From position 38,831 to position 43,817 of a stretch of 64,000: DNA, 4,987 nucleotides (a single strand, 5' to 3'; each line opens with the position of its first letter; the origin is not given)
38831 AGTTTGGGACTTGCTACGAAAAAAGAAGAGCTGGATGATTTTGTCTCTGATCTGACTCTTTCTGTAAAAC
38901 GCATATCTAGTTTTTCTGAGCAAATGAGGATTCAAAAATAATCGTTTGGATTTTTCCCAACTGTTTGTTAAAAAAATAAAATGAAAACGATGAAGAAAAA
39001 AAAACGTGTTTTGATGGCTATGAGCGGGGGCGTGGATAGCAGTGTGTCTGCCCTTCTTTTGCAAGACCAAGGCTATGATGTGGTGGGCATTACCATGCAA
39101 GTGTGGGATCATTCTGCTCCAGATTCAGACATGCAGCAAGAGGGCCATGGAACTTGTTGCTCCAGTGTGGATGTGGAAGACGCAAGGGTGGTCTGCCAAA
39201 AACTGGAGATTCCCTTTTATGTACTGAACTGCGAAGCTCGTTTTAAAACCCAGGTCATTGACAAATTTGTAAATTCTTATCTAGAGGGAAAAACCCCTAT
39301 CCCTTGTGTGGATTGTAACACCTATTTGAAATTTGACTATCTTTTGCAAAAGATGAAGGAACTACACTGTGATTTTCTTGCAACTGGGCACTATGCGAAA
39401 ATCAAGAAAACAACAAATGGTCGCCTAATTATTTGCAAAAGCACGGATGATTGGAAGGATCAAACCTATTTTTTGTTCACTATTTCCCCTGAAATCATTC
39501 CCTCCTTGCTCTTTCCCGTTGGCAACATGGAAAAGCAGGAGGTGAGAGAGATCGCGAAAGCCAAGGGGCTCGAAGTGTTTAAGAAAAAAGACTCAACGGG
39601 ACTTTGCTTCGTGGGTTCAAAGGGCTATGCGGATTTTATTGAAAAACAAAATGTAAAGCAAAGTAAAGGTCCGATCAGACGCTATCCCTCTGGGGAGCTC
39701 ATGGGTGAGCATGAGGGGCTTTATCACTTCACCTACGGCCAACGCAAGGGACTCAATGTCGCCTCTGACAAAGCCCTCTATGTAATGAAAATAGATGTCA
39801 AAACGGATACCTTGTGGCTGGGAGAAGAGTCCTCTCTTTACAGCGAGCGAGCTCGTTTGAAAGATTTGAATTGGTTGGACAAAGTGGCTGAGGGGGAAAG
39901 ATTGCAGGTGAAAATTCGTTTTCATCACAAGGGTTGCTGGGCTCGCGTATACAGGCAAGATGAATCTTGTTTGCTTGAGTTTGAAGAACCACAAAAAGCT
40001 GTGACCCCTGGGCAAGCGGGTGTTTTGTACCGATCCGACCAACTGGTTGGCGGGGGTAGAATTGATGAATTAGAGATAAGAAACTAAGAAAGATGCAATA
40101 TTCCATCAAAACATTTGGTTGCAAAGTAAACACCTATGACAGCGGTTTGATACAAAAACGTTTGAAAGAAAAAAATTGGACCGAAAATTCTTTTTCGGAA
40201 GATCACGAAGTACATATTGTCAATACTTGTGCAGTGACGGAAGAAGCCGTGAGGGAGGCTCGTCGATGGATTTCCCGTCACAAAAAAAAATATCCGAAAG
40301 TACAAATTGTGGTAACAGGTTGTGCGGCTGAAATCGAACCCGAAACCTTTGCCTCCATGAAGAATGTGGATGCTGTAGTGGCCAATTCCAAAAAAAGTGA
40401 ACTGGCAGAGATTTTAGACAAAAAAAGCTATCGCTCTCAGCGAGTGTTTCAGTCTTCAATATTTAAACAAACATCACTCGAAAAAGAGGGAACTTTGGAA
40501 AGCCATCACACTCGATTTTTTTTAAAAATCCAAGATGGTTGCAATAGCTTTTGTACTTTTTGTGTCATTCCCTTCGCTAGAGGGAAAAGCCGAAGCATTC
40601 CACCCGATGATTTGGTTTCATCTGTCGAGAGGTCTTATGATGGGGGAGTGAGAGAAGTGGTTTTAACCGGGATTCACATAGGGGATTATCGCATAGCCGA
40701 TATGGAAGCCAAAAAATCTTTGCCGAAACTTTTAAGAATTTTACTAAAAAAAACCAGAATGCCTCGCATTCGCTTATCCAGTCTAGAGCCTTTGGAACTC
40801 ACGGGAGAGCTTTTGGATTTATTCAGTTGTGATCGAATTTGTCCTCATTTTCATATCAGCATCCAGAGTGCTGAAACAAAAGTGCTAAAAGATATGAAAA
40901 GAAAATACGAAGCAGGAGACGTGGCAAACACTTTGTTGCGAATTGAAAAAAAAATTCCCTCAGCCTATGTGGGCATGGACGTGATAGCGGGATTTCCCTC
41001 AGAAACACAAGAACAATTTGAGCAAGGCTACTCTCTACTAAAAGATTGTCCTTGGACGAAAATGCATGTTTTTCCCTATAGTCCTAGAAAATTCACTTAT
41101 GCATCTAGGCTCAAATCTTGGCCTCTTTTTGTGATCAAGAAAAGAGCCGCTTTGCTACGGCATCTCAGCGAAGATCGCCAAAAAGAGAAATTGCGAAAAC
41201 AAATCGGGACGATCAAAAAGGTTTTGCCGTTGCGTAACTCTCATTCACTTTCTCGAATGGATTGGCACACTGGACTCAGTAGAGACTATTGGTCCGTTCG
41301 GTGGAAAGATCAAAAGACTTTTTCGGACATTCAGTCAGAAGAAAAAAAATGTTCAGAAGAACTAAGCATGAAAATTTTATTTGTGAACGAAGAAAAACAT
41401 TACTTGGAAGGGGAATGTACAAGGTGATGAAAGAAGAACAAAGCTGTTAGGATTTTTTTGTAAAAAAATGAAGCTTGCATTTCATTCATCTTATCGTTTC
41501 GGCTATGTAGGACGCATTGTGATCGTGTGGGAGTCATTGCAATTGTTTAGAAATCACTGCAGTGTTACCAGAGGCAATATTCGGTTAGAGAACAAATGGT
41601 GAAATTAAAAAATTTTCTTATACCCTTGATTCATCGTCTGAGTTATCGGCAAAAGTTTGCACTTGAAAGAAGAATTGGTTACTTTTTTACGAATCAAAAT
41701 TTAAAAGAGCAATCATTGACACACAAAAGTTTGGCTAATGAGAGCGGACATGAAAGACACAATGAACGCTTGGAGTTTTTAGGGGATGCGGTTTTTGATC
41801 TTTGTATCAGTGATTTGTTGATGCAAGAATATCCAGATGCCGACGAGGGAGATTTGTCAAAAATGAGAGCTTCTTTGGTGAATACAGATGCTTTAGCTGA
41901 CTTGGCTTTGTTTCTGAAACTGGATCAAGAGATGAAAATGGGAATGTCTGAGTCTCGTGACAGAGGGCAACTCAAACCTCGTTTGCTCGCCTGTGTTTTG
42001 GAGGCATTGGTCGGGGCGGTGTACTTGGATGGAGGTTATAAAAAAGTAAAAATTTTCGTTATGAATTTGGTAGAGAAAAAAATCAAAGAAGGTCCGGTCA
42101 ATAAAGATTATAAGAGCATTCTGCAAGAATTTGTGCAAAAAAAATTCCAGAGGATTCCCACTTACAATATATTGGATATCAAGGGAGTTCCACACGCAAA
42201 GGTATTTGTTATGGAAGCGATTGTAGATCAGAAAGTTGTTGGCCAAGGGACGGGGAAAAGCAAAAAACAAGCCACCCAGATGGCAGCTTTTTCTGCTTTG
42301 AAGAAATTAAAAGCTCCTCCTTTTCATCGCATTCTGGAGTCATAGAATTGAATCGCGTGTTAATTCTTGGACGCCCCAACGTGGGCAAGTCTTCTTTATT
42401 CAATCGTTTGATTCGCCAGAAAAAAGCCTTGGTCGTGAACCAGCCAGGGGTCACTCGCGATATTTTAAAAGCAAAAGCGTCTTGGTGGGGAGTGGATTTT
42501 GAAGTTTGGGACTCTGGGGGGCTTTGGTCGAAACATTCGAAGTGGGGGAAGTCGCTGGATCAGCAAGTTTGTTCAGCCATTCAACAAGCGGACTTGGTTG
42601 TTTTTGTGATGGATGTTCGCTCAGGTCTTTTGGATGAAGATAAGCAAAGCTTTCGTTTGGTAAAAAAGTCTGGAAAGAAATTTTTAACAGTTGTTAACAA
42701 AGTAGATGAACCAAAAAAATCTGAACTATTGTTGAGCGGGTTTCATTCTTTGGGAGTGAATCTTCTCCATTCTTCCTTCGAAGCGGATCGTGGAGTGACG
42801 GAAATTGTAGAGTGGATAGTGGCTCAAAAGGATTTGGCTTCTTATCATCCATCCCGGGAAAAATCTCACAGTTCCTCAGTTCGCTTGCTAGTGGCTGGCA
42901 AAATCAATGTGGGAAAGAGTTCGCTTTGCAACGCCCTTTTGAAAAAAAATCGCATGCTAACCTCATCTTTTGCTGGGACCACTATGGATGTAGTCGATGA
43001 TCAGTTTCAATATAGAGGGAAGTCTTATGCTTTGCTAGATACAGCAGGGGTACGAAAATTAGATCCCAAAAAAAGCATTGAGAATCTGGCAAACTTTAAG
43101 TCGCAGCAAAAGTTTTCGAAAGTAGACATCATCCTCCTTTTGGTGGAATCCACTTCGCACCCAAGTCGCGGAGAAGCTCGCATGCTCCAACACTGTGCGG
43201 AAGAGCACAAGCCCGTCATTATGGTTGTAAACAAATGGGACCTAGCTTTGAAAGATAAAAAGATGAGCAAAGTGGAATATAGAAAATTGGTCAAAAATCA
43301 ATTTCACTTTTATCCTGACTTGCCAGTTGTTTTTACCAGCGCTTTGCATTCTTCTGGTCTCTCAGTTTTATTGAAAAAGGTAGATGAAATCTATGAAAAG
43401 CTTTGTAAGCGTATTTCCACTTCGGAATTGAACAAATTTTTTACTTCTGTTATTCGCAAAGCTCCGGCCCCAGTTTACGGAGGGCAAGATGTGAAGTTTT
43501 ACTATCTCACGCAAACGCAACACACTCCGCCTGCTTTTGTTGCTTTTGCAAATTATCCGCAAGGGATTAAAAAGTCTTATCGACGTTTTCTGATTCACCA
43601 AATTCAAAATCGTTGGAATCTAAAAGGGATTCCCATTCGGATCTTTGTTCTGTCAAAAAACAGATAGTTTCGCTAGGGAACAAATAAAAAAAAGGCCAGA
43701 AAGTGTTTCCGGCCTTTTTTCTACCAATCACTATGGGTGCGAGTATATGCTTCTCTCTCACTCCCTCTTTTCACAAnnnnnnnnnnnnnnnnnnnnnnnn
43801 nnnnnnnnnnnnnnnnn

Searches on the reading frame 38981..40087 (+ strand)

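Call 34: search_protein_families(library=pfam, proteins=[window:38981-40087:+], max_evalue=1)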
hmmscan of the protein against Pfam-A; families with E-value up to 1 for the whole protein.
window:38981-40087:+ (368 aa): 9 families
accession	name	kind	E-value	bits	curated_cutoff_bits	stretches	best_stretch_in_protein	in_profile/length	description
PF03054.22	tRNA_Me_trans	-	1.9e-75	253.4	20.6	1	8-212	1-201/202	tRNA methyl transferase HUP domain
PF20259.3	tRNA_Me_trans_M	-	5.9e-16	58.2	27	1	218-281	2-65/66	tRNA methyl transferase PRC-barrel domain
PF20258.4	tRNA_Me_trans_C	-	1.9e-15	57.3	20.6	1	291-361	4-77/77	Aminomethyltransferase beta-barrel domain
PF00764.25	Arginosuc_synth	-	0.0011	19.5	27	1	9-68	1-61/162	Arginosuccinate synthase N-terminal HUP domain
PF02540.23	NAD_synthase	-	0.0014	18.2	21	1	7-40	18-53/242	NAD synthase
PF02568.20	ThiI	-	0.0016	18.5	20.5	1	8-41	4-37/197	Thiamine biosynthesis protein (ThiI)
PF06508.19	QueC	-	0.0019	18.2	22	1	10-40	2-32/210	Queuosine biosynthesis protein QueC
PF24167.1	DUF7411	-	0.021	14.8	28.7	1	10-40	3-32/194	Family of unknown function (DUF7411)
PF01171.26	ATP_bind_3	-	0.19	11.8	27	1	10-62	2-56/182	PP-loop family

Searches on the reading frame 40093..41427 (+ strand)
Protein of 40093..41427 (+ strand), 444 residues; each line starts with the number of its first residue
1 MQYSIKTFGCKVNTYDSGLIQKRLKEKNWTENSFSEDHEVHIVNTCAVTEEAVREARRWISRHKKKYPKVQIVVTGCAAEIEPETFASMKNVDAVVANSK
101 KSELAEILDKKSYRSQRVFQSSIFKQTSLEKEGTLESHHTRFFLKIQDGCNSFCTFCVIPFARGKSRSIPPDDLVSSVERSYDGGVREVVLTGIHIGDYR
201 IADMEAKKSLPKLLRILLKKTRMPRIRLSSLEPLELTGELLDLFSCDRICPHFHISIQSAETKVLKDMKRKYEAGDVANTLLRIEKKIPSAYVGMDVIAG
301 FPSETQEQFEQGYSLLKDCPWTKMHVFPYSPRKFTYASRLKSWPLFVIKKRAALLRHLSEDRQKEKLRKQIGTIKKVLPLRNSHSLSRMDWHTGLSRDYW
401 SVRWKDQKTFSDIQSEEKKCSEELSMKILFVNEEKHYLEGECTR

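Call 34: search_protein_families(library=pfam, proteins=[window:40093-41427:+], max_evalue=1)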
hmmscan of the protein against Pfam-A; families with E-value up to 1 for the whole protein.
window:40093-41427:+ (444 aa): 4 families
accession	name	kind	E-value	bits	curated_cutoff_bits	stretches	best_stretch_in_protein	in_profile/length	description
PF00919.26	UPF0004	-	5.7e-23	81.2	27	1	3-96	2-97/98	Uncharacterized protein family UPF0004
PF04055.27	Radical_SAM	-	7.6e-17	62.4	29.5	1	145-311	2-161/166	Radical SAM superfamily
PF02310.24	B12-binding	-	0.017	15.4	32.1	1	36-106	48-119/121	B12 binding domain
PF11460.13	DUF3007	-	0.057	14.1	25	1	291-371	20-95/96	Protein of unknown function (DUF3007)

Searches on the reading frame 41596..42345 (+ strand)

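Call 34: search_protein_families(library=pfam, proteins=[window:41596-42345:+], max_evalue=1)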
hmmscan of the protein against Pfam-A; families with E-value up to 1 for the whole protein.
window:41596-42345:+ (249 aa): 7 families
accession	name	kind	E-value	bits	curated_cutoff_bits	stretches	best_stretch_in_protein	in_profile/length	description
PF14622.11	Ribonucleas_3_3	-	3.7e-33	114.9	35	1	33-158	1-123/128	Ribonuclease-III-like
PF00636.31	Ribonuclease_3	-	5.9e-24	85.2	27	1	57-147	1-102/102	Ribonuclease III domain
PF00035.32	dsrm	-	1.5e-15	58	23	1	172-238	1-66/66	Double-stranded RNA binding motif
PF22935.1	RM44_endonuclase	-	0.00021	21.8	27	1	30-141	32-138/139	Large ribosomal subunit protein mL44, endonuclease domain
PF24995.1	DSRM_2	-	0.00059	20.7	27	1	185-239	31-78/79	dsRNA binding domain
PF03368.19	Dicer_dimer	-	0.024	15.1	23.7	1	187-239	21-73/89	Dicer dimerisation domain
PF02383.23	Syja_N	-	0.11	12.2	27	1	152-183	257-288/305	SacI homology domain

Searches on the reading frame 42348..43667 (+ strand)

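Call 44: search_protein_families(library=pfam, proteins=[window:42348-43667:+], max_evalue=0.001)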
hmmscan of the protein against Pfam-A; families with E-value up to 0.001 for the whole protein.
window:42348-43667:+ (439 aa): 16 families
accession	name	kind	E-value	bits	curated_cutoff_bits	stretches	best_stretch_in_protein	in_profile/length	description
PF01926.29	MMR_HSR1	-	8.6e-48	161.6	21.9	2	3-118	1-113/113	50S ribosome-binding GTPase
PF02421.24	FeoB_N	-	4.5e-26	91.7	27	2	180-344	3-155/156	Ferrous iron transport protein B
PF14714.11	KH_dom-like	-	1.4e-24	86.6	27.3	1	355-433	1-79/81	KH-domain-like of EngA bacterial GTPase enzymes, C-terminal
PF00009.33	GTP_EFTU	-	5.9e-22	78.6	26.5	2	179-349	5-186/188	Elongation factor Tu GTP binding domain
PF04548.22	AIG1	-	5.9e-12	45.8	27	1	3-108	2-110/212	AIG1 family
PF00350.29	Dynamin_N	-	3.6e-11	43.8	27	0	181-208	2-29/168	Dynamin family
PF03193.22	RsgA_GTPase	-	2.9e-10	40.7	30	0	251-342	15-101/174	RsgA GTPase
PF04670.18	Gtr1_RagA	-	2.2e-09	37.6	22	1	3-103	1-99/232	Gtr1/RagA G protein conserved region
PF08477.19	Roc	-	4.9e-09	36.9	27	1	3-120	1-119/119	Ras of Complex, Roc, domain of DAPkinase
PF00025.27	Arf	-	2.8e-08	33.9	22.3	1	3-123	16-129/174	ADP-ribosylation factor family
PF00071.28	Ras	-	1.1e-07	32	21.6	0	180-318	2-134/162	Ras family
PF09439.16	SRPRB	-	1.6e-06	28.1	25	0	176-272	2-86/178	Signal recognition particle receptor beta subunit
PF10662.15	PduV-EutP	-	3.7e-05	24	21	0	179-311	3-113/143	Ethanolamine utilisation - propanediol utilisation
PF13238.12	AAA_18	-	7.2e-05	23.7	29.4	0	181-255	2-68/128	AAA domain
PF02492.25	cobW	-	0.00039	20.5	20.7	0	231-312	90-168/180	CobW/HypB/UreG, nucleotide-binding domain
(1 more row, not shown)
